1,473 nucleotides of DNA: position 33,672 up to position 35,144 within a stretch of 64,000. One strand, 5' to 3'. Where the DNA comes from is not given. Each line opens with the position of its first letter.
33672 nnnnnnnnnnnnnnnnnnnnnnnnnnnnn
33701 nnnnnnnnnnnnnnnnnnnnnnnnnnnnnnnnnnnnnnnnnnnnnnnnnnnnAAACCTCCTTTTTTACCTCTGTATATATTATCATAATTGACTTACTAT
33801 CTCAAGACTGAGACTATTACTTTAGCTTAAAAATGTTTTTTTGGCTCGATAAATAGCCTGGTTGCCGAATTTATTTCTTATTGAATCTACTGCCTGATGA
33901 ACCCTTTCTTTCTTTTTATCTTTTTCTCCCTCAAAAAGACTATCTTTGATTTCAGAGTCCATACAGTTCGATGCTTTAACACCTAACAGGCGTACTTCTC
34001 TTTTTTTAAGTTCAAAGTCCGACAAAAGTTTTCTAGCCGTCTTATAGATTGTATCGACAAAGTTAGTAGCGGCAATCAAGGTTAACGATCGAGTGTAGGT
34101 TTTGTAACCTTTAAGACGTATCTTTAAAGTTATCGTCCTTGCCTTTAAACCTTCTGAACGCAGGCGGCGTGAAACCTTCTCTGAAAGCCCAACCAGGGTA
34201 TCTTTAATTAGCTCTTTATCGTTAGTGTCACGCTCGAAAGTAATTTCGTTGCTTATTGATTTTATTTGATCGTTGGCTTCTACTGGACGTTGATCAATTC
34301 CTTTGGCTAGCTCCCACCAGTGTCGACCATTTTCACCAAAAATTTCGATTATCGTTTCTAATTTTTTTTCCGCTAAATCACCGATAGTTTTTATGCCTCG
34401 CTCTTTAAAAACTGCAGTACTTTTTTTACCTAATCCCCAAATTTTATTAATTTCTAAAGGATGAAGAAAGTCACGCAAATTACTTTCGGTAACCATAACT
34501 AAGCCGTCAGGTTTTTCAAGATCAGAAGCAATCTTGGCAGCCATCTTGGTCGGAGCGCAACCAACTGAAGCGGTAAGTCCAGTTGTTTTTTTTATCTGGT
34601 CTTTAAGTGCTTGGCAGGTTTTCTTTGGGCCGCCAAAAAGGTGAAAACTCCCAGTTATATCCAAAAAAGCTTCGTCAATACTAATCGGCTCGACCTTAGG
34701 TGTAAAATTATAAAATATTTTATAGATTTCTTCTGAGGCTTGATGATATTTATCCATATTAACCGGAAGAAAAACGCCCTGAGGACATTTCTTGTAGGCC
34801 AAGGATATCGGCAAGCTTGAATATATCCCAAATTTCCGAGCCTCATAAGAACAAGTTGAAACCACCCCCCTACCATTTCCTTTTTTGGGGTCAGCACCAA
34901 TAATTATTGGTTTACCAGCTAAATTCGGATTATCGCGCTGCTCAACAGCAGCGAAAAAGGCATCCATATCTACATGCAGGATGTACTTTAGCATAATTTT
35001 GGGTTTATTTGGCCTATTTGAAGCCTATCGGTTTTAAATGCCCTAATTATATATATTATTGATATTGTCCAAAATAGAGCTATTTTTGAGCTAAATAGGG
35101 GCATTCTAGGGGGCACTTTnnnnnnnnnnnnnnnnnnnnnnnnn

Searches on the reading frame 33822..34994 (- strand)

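Call 63: search_protein_families(library=pfam, proteins=[window:33822-34994:-], max_evalue=0.001)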
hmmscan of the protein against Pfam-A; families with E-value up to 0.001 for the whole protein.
window:33822-34994:- (390 aa): 3 families
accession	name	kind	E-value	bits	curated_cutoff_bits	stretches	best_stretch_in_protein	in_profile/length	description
PF00817.25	IMS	-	4.9e-52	176.2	23.2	1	8-158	1-148/148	impB/mucB/samB family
PF11799.13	IMS_C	-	2.3e-26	92.8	20.7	1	245-344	2-99/109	impB/mucB/samB family C-terminal domain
PF11798.14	IMS_HHH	-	3.2e-06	27.5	24.4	1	171-201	2-32/32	IMS family HHH motif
